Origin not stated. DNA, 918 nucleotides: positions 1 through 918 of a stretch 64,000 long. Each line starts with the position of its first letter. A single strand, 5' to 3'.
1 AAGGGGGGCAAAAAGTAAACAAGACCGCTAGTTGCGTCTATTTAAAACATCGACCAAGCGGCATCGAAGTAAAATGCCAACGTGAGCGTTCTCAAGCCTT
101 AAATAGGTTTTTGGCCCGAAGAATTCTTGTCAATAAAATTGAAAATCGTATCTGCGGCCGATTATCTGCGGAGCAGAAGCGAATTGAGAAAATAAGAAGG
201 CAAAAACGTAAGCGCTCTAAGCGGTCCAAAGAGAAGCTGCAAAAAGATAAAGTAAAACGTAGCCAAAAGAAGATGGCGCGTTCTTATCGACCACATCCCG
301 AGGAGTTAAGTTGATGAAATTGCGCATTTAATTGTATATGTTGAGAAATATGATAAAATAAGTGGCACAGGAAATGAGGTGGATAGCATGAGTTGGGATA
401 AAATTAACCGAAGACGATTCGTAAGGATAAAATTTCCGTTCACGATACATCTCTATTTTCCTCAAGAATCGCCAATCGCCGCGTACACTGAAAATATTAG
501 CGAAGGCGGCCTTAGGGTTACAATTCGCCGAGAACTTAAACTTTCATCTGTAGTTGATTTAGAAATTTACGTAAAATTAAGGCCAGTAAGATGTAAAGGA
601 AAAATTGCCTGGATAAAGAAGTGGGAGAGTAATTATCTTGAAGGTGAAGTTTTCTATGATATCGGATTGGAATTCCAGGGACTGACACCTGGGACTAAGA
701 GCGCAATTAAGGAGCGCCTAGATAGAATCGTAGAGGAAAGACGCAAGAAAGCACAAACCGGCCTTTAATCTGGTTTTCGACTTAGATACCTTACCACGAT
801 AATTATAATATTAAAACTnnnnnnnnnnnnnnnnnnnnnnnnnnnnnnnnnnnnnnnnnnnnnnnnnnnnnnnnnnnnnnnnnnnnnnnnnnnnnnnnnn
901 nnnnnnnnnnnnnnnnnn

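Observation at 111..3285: AT-rich accessory-looking cluster upstream of tRNA-Arg: basic mini-protein, PilZ, Cas4-like nuclease, membrane SGNH hydrolase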

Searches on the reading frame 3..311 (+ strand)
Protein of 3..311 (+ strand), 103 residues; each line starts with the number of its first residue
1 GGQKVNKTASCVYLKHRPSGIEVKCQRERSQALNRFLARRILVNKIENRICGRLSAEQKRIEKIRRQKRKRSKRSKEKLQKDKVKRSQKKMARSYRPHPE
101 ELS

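Call 10: search_protein_families(library=pfam, proteins=[window:3-311:+], max_evalue=0.1)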
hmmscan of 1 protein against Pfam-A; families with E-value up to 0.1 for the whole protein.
window:3-311:+ (103 aa): 1 family
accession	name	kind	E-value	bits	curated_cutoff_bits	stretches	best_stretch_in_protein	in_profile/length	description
PF00472.26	RF-1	-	2.8e-16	59.9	35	1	1-86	23-114/116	RF-1 domain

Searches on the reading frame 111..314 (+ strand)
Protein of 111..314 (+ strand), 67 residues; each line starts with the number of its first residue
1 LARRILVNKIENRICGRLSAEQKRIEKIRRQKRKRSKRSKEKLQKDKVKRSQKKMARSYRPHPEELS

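Call 4: search_protein_families(library=pfam, proteins=[window:111-314:+], max_evalue=0.1)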
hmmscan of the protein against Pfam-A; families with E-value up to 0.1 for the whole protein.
window:111-314:+ (67 aa): 1 family
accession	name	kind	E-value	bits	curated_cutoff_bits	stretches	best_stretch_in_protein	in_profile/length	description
PF05619.16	DUF787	-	0.061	13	25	1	19-59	51-91/369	Borrelia burgdorferi protein of unknown function (DUF787)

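Call 5: search_protein_families(library=ncbifam, proteins=[window:111-314:+], max_evalue=0.1)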
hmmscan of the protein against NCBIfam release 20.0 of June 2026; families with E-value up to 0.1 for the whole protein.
window:111-314:+ (67 aa): 0 families

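Call 6: search_protein_families(library=padloc, proteins=[window:111-314:+], max_evalue=0.1)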
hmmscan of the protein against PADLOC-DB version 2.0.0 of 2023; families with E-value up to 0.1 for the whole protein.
window:111-314:+ (67 aa): 0 families

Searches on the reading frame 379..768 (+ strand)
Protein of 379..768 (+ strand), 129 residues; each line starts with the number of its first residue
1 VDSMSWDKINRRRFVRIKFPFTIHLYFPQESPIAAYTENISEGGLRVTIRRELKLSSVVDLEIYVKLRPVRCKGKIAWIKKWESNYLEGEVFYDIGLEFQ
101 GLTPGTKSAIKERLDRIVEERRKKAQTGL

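Call 4: search_protein_families(library=pfam, proteins=[window:379-768:+], max_evalue=0.1)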
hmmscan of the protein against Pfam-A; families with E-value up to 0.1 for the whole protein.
window:379-768:+ (129 aa): 1 family
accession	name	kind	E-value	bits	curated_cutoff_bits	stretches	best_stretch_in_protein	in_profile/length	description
PF07238.19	PilZ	-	2.4e-15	57.1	22.5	1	10-112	1-98/102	PilZ domain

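Call 5: search_protein_families(library=ncbifam, proteins=[window:379-768:+], max_evalue=0.1)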
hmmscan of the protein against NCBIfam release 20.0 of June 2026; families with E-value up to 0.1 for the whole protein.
window:379-768:+ (129 aa): 1 family
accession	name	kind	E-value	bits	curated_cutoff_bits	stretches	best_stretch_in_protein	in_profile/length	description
TIGR02266.1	gmx_TIGR02266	paralog_domain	1e-06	28.8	68.7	1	30-112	14-93/96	TIGR02266 family protein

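Call 6: search_protein_families(library=padloc, proteins=[window:379-768:+], max_evalue=0.1)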
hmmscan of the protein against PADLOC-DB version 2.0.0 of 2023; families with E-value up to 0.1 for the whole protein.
window:379-768:+ (129 aa): 0 families

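Call 46: find_homologous_proteins(query=window:388-765:+)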
Query window:388-765:+ (126 aa): 25 proteins with E <= 0.001 among 36 candidates.
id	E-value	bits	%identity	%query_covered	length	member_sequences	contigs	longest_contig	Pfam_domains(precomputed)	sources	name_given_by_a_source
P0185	7.0e-78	277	100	100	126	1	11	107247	PF07238.20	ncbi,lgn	-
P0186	3.6e-51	190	66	99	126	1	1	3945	PF07238.20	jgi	-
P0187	5.1e-51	190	66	99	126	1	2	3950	PF07238.20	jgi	-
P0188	1.9e-50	188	66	99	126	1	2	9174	PF07238.20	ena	-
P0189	5.5e-50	186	66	98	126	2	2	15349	PF07238.20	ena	-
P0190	2.0e-49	185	64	98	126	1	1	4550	PF07238.20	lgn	-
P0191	2.0e-49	185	64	100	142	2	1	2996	PF07238.20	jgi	-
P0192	6.7e-49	183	68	92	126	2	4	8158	PF07238.20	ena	-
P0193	1.6e-47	178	63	99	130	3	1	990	PF07238.20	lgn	-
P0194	1.9e-47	178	67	96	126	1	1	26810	PF07238.20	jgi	-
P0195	2.4e-47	178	65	98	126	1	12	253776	PF07238.20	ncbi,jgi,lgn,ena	-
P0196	2.5e-47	178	66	96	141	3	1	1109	PF07238.20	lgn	-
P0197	6.2e-47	177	66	98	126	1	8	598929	PF07238.20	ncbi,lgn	-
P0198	6.5e-47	177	63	96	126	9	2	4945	PF07238.20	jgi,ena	-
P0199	1.4e-46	175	64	94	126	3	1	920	PF07238.20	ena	-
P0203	1.3e-40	156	60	96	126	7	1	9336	PF07238.20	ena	-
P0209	2.1e-15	75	39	96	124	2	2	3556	PF07238.20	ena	-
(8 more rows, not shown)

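Call 47: find_encoding_contigs(protein=P0195, flank=5000, max_places=3)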
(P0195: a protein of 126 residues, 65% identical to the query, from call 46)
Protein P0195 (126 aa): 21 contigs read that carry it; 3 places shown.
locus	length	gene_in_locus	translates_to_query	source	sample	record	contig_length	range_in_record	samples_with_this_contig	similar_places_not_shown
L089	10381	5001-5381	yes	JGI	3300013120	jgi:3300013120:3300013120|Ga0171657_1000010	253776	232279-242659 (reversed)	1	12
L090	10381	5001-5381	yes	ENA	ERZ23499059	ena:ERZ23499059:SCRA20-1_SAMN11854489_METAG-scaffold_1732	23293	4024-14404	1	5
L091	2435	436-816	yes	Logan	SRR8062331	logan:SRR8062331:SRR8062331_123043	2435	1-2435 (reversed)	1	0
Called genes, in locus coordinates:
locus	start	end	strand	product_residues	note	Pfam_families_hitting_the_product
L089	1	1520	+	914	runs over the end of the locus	PF00501:AMP-binding, PF00550:PP-binding (weak), PF01553:Acyltransferase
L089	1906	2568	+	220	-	PF14512:TM1586_NiRdase (faint), PF00881:Nitroreductase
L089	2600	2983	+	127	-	-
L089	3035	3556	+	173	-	PF04893:Yip1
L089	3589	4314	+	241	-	PF01553:Acyltransferase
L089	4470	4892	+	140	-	PF00472:RF-1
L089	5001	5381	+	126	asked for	PF07238:PilZ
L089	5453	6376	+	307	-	PF12705:PDDEXK_1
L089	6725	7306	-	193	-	PF01936:NYN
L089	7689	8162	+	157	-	PF00258:Flavodoxin_1, PF12641:Flavodoxin_3 (weak), PF12724:Flavodoxin_5, PF03358:FMN_red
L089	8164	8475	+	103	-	PF03091:CutA1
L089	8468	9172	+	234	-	PF02683:DsbD_TM, PF13386:DsbD_2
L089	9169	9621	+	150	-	PF00578:AhpC-TSA, PF08534:Redoxin, PF00085:Thioredoxin (faint), PF13098:Thioredoxin_2 (weak)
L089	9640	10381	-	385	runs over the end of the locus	PF07705:CARDB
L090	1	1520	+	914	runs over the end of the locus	PF00501:AMP-binding, PF00550:PP-binding (weak), PF01553:Acyltransferase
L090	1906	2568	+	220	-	PF14512:TM1586_NiRdase (faint), PF00881:Nitroreductase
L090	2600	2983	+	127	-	-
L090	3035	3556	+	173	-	PF04893:Yip1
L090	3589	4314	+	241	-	PF01553:Acyltransferase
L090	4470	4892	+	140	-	PF00472:RF-1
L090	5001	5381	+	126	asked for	PF07238:PilZ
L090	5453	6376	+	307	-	PF12705:PDDEXK_1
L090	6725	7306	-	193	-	PF01936:NYN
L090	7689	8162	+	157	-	PF00258:Flavodoxin_1, PF12641:Flavodoxin_3 (weak), PF12724:Flavodoxin_5, PF03358:FMN_red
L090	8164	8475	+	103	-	PF03091:CutA1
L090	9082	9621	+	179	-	PF00578:AhpC-TSA, PF08534:Redoxin, PF00085:Thioredoxin (faint), PF13098:Thioredoxin_2 (weak)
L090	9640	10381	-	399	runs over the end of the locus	PF07705:CARDB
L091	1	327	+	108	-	?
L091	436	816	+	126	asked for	PF07238:PilZ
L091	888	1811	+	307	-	PF12705:PDDEXK_1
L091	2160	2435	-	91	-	?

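Call 48: find_encoding_contigs(protein=P0209, flank=5000, max_places=3)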
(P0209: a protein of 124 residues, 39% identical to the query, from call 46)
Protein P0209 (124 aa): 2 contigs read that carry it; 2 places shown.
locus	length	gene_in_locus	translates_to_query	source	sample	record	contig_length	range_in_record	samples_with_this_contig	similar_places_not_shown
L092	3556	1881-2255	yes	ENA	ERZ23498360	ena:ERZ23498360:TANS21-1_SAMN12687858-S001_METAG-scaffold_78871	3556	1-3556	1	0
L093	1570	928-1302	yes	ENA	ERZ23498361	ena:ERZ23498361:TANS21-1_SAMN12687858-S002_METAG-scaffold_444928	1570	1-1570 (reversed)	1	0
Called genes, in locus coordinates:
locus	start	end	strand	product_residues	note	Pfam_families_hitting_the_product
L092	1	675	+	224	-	?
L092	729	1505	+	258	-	PF00149:Metallophos, PF13277:YmdB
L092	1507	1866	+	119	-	PF07238:PilZ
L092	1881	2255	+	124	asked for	PF07238:PilZ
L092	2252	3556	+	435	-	?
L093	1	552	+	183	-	?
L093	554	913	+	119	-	PF07238:PilZ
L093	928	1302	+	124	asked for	PF07238:PilZ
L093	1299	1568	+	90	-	?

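Call 49: find_encoding_contigs(protein=P0203, flank=5000, max_places=3)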
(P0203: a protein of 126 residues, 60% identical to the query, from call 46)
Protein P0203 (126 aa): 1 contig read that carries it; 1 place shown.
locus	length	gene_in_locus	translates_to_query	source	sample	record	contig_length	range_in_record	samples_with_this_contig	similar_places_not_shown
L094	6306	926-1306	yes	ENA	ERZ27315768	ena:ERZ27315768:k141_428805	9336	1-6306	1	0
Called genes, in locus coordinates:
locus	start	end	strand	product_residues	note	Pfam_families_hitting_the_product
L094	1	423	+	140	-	?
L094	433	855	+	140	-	PF00472:RF-1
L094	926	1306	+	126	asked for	PF07238:PilZ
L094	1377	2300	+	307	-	PF12705:PDDEXK_1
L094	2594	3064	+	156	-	PF00258:Flavodoxin_1, PF12641:Flavodoxin_3 (weak), PF12724:Flavodoxin_5, PF03358:FMN_red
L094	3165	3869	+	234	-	PF02683:DsbD_TM, PF13386:DsbD_2 (weak)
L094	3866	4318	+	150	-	PF00578:AhpC-TSA, PF08534:Redoxin (weak), PF00085:Thioredoxin (faint), PF13098:Thioredoxin_2 (weak), PF13905:Thioredoxin_8 (weak)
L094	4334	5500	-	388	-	PF07705:CARDB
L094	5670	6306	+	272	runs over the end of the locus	PF02826:2-Hacid_dh_C (weak), PF03446:NAD_binding_2 (weak), PF03807:F420_oxidored, PF14748:P5CR_dimer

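Call 52: search_protein_families(library=ncbifam, proteins=[L089:4470-4889:+], max_evalue=0.01)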
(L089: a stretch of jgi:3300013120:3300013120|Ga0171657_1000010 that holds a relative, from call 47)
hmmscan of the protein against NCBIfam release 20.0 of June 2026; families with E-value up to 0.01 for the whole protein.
L089:4470-4889:+ (140 aa): 5 families
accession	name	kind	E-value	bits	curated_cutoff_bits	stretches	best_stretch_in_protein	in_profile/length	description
TIGR00020.2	prfB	exception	5e-18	65.2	370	1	16-99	219-302/353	peptide chain release factor 2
NF001859.2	PRK00591.1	equivalog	4.5e-16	58.9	400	1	18-110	208-300/347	peptide chain release factor 1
TIGR00019.1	prfA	equivalog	1.2e-15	57.4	423.25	1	20-105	218-305/361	peptide chain release factor 1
TIGR03072.1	release_prfH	equivalog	1.8e-15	57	166.65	1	21-95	103-177/200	peptide chain release factor H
NF006718.0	PRK09256.1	equivalog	2e-12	47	100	1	16-52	7-43/140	alternative ribosome rescue aminoacyl-tRNA hydrolase ArfB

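Call 75: search_protein_families(library=phrogs, proteins=[window:388-765:+], max_evalue=0.001)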
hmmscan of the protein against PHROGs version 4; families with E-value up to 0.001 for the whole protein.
window:388-765:+ (126 aa): 0 families
